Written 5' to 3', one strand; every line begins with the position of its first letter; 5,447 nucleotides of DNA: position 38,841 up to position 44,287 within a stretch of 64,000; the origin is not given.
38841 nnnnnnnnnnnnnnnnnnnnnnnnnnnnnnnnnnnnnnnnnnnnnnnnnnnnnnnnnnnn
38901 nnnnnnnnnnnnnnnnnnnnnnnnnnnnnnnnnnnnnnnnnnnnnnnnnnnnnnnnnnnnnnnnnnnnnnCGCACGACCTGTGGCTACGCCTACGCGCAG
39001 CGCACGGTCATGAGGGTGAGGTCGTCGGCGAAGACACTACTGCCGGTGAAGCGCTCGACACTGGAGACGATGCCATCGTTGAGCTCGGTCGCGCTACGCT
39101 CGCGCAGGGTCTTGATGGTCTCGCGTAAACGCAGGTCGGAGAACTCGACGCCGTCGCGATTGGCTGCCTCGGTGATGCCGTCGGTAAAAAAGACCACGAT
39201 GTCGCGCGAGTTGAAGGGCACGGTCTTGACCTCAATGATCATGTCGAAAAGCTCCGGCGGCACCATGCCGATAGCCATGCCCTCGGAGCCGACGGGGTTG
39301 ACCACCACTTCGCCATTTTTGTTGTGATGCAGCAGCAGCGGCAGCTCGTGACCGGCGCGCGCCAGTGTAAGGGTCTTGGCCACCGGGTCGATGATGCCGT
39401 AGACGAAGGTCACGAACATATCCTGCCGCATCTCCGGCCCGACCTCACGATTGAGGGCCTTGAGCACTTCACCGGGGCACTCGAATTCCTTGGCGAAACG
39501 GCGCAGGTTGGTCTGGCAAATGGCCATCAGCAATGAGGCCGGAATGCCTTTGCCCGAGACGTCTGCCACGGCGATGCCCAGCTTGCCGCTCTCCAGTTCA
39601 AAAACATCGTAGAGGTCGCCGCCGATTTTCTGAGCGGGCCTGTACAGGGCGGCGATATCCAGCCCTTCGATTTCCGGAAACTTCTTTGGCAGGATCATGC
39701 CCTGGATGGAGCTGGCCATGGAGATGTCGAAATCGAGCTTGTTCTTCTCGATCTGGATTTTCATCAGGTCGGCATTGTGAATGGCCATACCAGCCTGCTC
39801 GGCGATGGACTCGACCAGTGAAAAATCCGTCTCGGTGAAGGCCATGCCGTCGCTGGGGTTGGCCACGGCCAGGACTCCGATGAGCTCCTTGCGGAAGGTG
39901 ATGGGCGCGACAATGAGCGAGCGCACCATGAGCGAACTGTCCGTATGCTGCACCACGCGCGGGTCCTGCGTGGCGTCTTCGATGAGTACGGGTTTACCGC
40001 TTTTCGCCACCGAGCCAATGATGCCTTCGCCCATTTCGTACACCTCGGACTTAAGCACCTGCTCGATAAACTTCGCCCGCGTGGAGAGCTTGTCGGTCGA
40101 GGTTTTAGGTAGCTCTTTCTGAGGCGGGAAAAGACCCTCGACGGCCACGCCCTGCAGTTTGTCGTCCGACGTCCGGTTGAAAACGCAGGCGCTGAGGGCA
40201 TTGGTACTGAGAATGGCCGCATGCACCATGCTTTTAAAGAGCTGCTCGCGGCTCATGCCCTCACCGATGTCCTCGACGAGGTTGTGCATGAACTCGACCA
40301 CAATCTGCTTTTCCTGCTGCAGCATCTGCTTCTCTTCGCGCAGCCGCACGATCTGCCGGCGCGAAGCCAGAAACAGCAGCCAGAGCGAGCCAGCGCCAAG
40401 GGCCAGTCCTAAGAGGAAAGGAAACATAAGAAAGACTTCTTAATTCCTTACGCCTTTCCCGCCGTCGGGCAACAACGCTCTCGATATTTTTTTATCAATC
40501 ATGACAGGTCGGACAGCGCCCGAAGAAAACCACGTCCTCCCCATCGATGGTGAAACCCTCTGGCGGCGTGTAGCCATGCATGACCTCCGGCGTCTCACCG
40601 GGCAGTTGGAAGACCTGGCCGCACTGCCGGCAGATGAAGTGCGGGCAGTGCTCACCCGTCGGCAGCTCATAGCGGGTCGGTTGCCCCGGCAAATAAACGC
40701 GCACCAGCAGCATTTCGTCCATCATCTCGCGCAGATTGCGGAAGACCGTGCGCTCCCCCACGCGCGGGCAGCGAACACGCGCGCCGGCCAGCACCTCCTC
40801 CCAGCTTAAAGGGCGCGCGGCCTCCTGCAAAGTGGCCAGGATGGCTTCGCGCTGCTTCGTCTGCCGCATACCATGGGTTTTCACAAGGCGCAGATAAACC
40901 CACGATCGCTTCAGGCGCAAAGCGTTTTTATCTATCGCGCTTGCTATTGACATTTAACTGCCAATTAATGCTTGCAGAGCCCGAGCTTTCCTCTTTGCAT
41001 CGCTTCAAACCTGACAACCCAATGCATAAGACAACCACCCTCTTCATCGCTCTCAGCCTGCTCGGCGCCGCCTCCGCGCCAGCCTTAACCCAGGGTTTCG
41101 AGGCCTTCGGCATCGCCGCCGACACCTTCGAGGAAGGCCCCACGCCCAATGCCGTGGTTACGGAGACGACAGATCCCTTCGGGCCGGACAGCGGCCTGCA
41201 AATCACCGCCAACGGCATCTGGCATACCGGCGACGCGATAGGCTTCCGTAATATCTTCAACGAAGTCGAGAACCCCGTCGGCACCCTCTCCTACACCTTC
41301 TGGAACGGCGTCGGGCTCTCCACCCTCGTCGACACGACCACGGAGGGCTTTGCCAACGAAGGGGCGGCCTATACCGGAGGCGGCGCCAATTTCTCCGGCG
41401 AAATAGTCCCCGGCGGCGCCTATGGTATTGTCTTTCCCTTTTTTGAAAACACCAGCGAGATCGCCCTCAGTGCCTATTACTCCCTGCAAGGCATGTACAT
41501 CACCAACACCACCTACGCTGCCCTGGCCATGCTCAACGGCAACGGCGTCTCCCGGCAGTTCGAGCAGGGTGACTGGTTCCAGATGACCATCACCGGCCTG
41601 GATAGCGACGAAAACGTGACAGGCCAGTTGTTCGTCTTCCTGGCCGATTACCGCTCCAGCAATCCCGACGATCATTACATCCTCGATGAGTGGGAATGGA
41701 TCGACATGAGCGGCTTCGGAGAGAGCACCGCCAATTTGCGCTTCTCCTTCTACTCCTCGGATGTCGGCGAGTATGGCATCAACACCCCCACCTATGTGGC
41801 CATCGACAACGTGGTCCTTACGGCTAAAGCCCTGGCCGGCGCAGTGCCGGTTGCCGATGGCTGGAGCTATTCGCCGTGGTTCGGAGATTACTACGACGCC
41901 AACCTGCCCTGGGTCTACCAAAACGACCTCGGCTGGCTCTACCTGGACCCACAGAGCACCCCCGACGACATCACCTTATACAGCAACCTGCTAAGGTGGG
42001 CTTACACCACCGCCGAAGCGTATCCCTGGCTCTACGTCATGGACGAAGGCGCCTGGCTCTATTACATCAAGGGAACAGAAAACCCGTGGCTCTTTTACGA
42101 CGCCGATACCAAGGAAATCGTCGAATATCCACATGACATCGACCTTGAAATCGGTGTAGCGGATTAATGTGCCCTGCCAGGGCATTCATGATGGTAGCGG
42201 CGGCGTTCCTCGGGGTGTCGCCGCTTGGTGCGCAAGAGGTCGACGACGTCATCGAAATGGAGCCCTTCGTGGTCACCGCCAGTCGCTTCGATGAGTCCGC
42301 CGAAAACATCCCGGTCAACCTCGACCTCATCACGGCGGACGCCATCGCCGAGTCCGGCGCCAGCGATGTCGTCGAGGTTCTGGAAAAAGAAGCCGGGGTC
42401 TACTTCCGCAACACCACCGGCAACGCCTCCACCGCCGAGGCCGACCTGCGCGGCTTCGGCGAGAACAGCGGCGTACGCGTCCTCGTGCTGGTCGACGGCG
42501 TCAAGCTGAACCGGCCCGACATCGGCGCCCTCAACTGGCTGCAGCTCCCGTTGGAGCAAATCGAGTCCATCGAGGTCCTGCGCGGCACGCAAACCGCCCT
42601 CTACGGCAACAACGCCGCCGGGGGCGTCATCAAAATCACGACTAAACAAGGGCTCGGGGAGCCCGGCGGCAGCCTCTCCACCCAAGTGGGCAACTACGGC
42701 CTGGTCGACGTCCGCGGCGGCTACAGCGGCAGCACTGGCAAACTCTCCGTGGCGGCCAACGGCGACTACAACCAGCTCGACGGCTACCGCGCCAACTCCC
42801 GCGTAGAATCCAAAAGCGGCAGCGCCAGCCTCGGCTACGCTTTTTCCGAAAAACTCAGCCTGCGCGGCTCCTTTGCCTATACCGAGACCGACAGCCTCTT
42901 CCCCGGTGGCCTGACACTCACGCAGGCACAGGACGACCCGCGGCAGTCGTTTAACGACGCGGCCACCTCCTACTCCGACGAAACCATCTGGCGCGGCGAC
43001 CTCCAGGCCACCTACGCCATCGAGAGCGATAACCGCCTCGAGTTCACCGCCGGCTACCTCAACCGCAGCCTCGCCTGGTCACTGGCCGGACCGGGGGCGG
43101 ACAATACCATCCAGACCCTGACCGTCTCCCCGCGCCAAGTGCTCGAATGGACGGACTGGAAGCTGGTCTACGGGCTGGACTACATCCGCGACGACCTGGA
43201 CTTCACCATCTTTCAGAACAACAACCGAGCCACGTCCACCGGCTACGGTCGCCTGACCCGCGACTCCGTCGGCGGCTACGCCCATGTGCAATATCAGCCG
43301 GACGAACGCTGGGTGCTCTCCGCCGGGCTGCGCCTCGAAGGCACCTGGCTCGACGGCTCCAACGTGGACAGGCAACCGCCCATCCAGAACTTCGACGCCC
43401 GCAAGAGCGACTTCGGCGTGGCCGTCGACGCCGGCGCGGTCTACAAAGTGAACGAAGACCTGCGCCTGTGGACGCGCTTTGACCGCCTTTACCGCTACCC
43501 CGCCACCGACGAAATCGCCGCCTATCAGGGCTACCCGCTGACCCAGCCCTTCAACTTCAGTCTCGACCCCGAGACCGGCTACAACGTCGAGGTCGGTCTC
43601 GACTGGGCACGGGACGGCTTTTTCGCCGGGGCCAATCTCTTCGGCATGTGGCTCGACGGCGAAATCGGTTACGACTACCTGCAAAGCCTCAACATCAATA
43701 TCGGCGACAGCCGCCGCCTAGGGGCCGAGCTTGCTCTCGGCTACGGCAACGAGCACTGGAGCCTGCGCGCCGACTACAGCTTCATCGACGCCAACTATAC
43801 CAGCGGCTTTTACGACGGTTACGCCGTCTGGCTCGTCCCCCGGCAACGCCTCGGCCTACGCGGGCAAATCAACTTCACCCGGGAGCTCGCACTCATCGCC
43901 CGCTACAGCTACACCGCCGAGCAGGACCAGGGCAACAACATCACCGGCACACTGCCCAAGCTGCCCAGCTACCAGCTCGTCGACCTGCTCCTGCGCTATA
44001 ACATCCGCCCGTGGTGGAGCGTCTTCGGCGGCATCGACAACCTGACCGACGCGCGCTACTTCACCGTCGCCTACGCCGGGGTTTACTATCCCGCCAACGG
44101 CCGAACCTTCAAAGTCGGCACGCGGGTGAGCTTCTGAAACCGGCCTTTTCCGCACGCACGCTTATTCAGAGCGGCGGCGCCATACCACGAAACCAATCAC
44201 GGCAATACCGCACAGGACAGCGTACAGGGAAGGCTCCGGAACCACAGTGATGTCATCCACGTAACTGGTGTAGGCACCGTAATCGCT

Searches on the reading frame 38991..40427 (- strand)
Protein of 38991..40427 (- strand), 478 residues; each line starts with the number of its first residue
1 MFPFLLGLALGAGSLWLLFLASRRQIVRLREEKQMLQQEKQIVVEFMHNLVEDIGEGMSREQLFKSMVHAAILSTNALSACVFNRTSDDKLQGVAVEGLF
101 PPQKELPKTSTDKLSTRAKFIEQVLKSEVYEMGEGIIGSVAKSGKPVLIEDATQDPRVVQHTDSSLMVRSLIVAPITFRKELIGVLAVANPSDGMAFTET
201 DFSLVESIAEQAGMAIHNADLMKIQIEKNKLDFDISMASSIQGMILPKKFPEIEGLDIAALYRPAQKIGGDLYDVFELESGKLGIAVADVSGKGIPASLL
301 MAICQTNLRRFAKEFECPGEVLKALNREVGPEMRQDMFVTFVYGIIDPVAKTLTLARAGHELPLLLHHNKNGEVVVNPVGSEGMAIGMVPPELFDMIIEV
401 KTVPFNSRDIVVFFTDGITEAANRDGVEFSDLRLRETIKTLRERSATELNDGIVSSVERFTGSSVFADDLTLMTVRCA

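Call 15: search_protein_families(library=pfam, proteins=[window:38991-40427:-], max_evalue=0.001)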
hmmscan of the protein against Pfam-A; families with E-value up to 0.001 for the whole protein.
window:38991-40427:- (478 aa): 4 families
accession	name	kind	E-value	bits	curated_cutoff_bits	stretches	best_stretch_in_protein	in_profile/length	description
PF07228.17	SpoIIE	-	6.2e-44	150.7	25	1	280-476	2-190/192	Stage II sporulation protein E (SpoIIE)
PF01590.32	GAF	-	4.5e-17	63.3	22.4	1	62-216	4-133/133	GAF domain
PF13185.12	GAF_2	-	4.9e-16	59.6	28.6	1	60-217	4-136/136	GAF domain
PF13492.12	GAF_3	-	4e-08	34.2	27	1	121-218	52-129/129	GAF domain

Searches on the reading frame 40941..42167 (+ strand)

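Call 15: search_protein_families(library=pfam, proteins=[window:40941-42167:+], max_evalue=0.001)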
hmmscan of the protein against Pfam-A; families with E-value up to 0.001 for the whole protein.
window:40941-42167:+ (408 aa): 1 family
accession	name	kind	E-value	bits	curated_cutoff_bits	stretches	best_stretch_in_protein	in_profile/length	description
PF14717.12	DUF4465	-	2.2e-45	155.6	25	1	118-291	3-176/176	Domain of unknown function (DUF4465)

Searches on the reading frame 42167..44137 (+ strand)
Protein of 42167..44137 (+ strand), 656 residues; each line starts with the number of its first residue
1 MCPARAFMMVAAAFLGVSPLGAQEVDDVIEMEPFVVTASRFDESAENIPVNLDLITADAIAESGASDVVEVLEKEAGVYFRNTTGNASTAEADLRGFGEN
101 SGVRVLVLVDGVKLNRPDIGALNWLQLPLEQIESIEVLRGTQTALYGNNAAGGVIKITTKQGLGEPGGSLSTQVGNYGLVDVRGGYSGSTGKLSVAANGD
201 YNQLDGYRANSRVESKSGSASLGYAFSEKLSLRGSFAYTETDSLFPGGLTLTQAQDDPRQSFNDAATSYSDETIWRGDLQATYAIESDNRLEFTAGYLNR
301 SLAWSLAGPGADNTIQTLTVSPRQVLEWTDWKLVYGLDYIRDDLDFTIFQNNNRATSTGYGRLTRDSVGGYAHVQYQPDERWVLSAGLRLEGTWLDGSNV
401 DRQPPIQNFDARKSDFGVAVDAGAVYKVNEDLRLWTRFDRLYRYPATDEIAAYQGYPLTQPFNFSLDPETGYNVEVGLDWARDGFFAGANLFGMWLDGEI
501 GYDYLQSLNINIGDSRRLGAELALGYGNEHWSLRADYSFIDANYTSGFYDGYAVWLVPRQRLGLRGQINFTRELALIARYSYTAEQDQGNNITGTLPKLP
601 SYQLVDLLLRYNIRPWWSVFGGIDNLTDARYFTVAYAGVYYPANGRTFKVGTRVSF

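Call 15: search_protein_families(library=pfam, proteins=[window:42167-44137:+], max_evalue=0.001)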
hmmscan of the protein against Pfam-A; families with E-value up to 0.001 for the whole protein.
window:42167-44137:+ (656 aa): 4 families
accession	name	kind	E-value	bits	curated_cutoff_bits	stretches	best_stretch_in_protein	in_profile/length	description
PF00593.30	TonB_dep_Rec_b-barrel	-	1e-37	131.5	27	1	255-626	43-436/436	TonB dependent receptor-like, beta-barrel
PF07715.20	Plug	-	3.2e-23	82.7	23.9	1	46-154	3-107/107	TonB-dependent Receptor Plug Domain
PF13505.12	OMP_b-brl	-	1.6e-06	28.8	28.7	0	331-434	58-146/175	Outer membrane protein beta-barrel domain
PF14905.12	OMP_b-brl_3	-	0.00023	20.8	27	0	332-403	72-149/408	Outer membrane protein beta-barrel family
